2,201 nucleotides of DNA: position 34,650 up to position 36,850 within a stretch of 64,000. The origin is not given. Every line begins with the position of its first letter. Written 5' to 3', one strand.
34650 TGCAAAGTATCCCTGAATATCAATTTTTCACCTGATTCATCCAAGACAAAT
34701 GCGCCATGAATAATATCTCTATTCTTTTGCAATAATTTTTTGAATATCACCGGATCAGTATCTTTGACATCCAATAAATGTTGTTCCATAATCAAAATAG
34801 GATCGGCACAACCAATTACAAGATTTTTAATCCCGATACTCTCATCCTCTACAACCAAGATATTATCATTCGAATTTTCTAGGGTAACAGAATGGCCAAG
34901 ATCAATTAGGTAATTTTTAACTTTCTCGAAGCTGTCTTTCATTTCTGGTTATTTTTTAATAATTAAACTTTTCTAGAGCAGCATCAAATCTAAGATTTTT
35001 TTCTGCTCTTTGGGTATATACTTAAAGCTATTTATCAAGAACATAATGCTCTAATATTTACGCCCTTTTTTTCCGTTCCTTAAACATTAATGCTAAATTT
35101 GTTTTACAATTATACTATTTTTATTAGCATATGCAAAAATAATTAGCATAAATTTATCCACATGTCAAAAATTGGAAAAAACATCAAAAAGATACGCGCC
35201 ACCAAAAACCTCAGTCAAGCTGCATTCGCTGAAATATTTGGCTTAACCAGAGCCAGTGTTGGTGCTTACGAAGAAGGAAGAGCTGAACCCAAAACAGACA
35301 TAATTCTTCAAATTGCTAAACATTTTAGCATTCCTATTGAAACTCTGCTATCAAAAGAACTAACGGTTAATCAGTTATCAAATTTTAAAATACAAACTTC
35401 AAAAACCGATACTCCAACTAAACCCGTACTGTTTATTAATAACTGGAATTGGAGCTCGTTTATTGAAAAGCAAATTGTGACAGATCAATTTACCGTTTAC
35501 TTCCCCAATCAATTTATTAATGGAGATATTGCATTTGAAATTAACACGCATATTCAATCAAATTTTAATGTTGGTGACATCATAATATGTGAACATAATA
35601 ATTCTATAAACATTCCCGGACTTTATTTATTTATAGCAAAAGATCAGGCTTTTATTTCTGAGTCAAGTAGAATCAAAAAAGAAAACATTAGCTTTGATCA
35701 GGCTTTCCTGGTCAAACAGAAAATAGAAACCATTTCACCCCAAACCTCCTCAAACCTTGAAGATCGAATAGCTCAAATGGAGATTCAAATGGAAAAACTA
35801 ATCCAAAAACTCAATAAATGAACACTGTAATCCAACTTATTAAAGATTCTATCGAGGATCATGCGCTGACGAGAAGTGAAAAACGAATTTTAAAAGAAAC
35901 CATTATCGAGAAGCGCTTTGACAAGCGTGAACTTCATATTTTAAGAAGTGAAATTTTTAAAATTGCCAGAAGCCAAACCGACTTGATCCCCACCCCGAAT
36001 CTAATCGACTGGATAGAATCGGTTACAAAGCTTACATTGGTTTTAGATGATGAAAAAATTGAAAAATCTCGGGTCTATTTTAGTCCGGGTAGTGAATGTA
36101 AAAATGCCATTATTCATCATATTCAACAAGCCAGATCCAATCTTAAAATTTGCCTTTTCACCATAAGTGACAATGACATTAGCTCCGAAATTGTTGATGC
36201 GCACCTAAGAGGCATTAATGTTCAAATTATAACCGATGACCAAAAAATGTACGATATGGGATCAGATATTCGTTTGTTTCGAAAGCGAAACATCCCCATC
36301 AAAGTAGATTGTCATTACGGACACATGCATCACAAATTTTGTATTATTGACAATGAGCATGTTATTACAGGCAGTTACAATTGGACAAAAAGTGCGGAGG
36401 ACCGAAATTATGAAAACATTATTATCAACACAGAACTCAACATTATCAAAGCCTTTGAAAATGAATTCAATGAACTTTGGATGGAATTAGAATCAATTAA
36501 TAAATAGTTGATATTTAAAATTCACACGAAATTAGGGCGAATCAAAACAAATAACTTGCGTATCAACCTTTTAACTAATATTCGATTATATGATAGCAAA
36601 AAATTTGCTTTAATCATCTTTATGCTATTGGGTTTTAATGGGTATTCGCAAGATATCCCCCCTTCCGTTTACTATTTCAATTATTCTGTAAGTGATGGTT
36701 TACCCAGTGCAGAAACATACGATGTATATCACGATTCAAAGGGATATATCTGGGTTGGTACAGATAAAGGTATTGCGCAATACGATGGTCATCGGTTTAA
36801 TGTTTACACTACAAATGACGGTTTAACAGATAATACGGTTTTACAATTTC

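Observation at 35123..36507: XRE-HTH regulator translationally coupled to a PLD-family (HKD) nuclease, with operator-like repeats upstream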

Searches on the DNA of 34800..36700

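Call 67: search_rna_families(source=window, start=34800, end=36700, threshold=evalue, max_evalue=1)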
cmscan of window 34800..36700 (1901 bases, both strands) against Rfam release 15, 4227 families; matches with E-value up to 1: 0.
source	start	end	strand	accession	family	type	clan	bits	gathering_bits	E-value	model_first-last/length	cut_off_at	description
